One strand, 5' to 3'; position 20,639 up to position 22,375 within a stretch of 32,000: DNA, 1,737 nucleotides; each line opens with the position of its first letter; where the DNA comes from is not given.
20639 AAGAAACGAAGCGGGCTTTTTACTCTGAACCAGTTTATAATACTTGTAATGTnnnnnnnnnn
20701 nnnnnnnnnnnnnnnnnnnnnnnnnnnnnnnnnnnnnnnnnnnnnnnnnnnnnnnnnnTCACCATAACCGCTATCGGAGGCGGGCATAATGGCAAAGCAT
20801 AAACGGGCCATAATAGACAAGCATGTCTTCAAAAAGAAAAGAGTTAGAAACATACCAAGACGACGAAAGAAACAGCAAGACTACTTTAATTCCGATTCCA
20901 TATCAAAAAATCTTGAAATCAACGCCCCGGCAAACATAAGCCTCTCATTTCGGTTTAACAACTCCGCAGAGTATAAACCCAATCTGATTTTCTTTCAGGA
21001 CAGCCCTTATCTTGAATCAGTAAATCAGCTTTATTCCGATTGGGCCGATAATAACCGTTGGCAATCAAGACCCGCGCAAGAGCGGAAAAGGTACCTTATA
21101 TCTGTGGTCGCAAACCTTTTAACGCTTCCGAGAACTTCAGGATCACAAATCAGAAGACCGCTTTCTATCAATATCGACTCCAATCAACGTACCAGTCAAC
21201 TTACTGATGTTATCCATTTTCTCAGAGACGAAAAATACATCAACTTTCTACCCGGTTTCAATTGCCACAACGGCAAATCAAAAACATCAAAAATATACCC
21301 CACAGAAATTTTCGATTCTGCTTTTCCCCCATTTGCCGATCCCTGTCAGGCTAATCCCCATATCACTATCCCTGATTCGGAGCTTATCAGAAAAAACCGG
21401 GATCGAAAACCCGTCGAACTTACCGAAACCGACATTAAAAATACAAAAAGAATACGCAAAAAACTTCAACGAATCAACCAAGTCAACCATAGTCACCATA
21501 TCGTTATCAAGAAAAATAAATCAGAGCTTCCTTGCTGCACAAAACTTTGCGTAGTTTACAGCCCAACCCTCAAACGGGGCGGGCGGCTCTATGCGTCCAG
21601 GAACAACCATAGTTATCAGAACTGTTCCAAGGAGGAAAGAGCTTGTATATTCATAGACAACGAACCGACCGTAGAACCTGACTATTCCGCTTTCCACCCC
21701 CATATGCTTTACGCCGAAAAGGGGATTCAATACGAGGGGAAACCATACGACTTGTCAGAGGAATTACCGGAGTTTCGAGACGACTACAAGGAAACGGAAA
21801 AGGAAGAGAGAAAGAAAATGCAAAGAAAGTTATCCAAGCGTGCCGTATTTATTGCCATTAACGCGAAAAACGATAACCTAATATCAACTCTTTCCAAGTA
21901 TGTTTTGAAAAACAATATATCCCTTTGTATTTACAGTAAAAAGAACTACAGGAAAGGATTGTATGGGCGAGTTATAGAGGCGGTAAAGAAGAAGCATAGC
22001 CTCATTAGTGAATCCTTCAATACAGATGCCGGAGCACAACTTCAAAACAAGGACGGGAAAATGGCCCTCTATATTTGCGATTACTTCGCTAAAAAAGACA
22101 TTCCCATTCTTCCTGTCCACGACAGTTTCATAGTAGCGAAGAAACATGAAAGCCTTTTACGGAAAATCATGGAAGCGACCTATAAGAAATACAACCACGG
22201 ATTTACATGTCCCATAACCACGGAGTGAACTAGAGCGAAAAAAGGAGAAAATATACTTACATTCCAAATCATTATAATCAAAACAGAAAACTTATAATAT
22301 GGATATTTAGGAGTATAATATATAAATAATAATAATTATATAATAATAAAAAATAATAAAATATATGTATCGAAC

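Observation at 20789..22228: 479-aa protein with Pol I / T7-RNAP motifs A, B and C: a minimal single-subunit polymerase on a recombinase-borne element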

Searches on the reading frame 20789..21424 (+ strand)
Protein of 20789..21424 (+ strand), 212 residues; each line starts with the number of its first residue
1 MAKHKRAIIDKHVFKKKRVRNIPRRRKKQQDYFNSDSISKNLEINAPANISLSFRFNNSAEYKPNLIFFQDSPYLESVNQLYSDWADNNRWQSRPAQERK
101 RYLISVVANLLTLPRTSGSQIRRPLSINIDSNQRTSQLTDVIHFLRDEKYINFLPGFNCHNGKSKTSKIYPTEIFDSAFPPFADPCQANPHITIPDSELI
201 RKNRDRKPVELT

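Call 89: predict_structure(alignment_id=A5)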
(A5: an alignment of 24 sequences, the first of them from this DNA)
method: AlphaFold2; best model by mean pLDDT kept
length: 212 residues; sequences in the alignment: 24
mean_pLDDT: 81.8   pTM: 0.75
mean pLDDT of the five models: 81.8, 80.6, 76.8, 70.0, 66.6
residues with pLDDT >= 90: 91; 70-90: 72; 50-70: 45; < 50: 4
segments of 3 or more residues with pLDDT < 50: 159-162
pLDDT, mean of each block of 10 residues (from residue 1): 87 85 72 69 68 74 93 96 96 90 97 72 84 79 95 73 73 92 87 75 67 54
secondary structure, 60 per line:
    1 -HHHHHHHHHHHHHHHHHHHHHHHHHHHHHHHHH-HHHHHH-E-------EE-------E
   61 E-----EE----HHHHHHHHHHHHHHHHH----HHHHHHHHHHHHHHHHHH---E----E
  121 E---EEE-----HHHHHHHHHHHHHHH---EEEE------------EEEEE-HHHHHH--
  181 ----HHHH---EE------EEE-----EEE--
elements in order: H2-34 H36-41 H73-89 H94-111 E125-127 H133-147 E151-154 E167-171 H173-178 H185-188 E200-202 E208-210

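Call 91: fold_search(model_id=the predicted structure, library=pdb)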
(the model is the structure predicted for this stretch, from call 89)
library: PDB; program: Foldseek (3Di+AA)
matches with E <= 10: 111; with E <= 0.001: 0
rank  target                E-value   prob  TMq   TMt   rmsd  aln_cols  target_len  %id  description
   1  7r6s_A                5.0e-01  0.11  0.16  0.12  12.6       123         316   10  Crystal Structure of the Putative Bacteriophage Protein from Stenotrophomonas maltophilia (released 2022-11-09)
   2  7o4i_W                8.8e-01  0.13  0.21  0.16   6.8       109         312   15  Yeast RNA polymerase II transcription pre-initiation complex with initial transcription bubble (released 2021-06-16)
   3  3k6h_A                1.1e+00  0.06  0.15  0.17  15.5       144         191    8  Crystal structure of a nitroreductase family protein from Agrobacterium tumefaciens str. C58 (released 2009-10-27)
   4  3k6h_B                1.2e+00  0.06  0.15  0.16  15.8       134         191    7  Crystal structure of a nitroreductase family protein from Agrobacterium tumefaciens str. C58 (released 2009-10-27)
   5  8yn0_H                1.5e+00  0.12  0.23  0.14   6.1       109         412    8  Crystal structure of NRG1C in complex with EDS1-SAG101-(ADPr-ATP) (released 2024-12-11)
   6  2dql_A                1.6e+00  0.08  0.19  0.31   9.5        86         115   15  Crystal structure of the circadian clock associated protein Pex from anabaena (released 2007-05-29)
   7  3u1d_B                1.7e+00  0.16  0.25  0.36   8.6       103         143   12  The structure of a protein with a GntR superfamily winged-helix-turn-helix domain from Halomicrobium mukohataei. (released 2011-12-07)
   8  4df3_A                1.7e+00  0.08  0.19  0.18   5.9        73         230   16  Crystal Structure of Aeropyrum pernix fibrillarin in complex with natively bound S-adenosyl-L-methionine at 1.7A (released 2012-08-08)
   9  8yn0_D                2.2e+00  0.09  0.22  0.13   6.5       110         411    8  Crystal structure of NRG1C in complex with EDS1-SAG101-(ADPr-ATP) (released 2024-12-11)
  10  2e1n_A                2.2e+00  0.05  0.16  0.27   7.8        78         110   14  Crystal structure of the Cyanobacterium circadian clock modifier Pex (released 2006-11-28)
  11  8h26_A                2.5e+00  0.10  0.21  0.24   6.0        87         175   16  Crystal structure of MnmM from S. aureus complexed with SAH (1.50 A) (released 2023-01-18)
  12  7z1o_O                2.5e+00  0.10  0.22  0.10   6.2       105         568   12  Structure of yeast RNA Polymerase III PTC + NTPs (released 2022-08-31)
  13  9qbd_A                2.5e+00  0.08  0.18  0.32  12.8       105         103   16  Crystal structure of Brachyspira hampsonii PadR with Leu88 replaced by 3-aminotyrosine (released 2026-03-11)
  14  7wls_B                2.5e+00  0.02  0.13  0.04  22.8       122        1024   13  Crystal structure of the multidrug efflux transporter BpeB from Burkholderia pseudomallei (released 2023-07-19)
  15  1bm9_A                2.7e+00  0.08  0.17  0.28   6.3        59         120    8  REPLICATION TERMINATOR PROTEIN FROM BACILLUS SUBTILIS (released 1999-01-06)
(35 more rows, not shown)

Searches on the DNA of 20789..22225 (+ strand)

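Call 96: search_rna_families(sources=[L001, L002, L085, L086, L087, L090, L091, L092, L093, L094, L095, L096, L089, L098, L101], threshold=gathering, show_alignments=2)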
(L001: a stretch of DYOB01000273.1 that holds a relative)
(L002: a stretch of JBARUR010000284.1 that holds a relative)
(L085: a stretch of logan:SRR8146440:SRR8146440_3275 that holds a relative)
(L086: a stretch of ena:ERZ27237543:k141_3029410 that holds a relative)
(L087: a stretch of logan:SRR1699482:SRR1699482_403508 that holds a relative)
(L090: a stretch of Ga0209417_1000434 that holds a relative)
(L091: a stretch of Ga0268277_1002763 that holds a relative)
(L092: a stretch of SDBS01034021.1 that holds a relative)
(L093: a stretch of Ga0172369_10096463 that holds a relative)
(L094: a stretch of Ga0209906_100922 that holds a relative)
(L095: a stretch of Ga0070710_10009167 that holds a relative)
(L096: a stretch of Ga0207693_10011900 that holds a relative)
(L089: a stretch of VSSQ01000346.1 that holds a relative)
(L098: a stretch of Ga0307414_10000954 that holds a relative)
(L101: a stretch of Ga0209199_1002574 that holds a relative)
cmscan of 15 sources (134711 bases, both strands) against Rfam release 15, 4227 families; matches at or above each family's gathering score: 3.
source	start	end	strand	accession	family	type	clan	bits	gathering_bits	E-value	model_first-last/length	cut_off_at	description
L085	7906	7974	+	RF02996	int-alpA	Gene; sRNA;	-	44.6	35.8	1.2e-05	1-71/71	no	int-alpA RNA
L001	675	742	+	RF02996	int-alpA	Gene; sRNA;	-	42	35.8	5.8e-05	1-71/71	no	int-alpA RNA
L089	9637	9710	+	RF02996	int-alpA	Gene; sRNA;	-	36.5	35.8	0.0015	1-71/71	no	int-alpA RNA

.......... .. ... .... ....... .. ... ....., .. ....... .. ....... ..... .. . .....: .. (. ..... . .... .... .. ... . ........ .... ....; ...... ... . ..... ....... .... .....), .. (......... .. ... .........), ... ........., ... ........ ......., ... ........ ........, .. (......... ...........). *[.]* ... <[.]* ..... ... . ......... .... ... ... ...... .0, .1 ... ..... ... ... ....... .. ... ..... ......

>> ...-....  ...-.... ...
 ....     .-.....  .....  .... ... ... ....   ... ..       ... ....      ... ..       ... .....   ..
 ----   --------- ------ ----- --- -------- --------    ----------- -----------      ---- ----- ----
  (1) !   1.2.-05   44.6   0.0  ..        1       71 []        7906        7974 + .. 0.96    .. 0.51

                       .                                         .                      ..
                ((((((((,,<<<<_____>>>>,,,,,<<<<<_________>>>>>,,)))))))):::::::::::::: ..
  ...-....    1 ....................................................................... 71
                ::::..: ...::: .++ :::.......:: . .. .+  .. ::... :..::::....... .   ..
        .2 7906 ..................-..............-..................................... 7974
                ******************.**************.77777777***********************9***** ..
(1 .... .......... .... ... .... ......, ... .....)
